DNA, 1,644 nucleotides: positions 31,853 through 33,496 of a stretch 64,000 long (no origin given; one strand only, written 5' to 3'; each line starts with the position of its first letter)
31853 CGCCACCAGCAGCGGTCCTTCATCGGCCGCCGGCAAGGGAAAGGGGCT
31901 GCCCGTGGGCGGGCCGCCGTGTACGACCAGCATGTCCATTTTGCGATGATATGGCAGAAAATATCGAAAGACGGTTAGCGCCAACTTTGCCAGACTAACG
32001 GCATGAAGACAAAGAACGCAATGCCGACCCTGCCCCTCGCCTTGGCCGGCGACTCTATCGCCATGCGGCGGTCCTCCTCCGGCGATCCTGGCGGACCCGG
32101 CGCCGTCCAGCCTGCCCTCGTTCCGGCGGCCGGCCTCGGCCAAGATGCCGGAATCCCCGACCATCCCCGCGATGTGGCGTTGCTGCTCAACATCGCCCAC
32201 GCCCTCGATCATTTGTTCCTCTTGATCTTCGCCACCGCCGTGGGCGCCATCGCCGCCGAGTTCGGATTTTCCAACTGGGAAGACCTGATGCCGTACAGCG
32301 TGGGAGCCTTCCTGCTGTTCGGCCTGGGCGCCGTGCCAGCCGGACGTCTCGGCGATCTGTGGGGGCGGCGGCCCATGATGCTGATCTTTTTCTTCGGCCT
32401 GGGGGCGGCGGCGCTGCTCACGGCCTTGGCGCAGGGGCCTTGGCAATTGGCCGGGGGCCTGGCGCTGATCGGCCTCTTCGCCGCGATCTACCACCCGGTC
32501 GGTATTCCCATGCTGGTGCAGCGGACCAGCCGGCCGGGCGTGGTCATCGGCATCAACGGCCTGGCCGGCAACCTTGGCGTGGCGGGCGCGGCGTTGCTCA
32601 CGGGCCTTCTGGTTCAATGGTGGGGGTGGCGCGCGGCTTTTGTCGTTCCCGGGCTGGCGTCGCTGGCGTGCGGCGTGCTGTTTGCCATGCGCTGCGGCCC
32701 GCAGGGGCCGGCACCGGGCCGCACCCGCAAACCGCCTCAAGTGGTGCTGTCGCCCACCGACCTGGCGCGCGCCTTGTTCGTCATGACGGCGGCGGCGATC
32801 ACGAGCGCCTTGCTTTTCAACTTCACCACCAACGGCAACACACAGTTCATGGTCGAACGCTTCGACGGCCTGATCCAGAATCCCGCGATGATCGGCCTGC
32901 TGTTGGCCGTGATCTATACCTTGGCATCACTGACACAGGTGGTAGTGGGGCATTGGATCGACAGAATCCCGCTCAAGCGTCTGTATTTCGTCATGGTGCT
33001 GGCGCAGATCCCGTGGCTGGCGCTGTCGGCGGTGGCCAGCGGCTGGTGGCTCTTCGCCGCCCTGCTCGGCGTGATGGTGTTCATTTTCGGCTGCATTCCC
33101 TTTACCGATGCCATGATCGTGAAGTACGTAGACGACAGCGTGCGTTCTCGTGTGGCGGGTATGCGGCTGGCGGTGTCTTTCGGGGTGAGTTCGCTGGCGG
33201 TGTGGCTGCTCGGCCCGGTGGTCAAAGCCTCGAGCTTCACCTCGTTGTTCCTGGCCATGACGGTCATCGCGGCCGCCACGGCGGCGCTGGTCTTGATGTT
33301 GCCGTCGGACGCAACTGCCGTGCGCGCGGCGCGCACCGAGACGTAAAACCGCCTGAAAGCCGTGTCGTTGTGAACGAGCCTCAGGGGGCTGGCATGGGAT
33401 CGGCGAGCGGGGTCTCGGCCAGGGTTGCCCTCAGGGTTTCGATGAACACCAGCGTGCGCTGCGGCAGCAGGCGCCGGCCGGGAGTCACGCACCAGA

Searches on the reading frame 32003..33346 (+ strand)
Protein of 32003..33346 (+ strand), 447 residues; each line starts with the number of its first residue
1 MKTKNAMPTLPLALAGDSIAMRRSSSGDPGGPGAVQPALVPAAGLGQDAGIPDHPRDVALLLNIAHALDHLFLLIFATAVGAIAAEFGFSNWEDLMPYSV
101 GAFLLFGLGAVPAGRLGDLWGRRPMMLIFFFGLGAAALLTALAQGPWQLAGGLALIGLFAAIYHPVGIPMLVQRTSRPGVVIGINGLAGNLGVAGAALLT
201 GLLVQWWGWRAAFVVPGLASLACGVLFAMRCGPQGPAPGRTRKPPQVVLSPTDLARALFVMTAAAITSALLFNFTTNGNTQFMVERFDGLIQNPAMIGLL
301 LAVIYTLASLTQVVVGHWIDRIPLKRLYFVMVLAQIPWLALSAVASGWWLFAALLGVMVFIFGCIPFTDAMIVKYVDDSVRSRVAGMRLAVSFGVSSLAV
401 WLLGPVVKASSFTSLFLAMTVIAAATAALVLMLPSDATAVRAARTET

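Call 32: search_protein_families(library=pfam, proteins=[window:32003-33346:+], max_evalue=0.00001)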
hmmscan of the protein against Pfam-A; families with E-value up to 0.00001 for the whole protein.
window:32003-33346:+ (447 aa): 1 family
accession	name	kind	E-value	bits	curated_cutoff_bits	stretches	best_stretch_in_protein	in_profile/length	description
PF07690.21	MFS_1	-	9.1e-32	110.8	33.4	2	64-279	3-221/347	Major Facilitator Superfamily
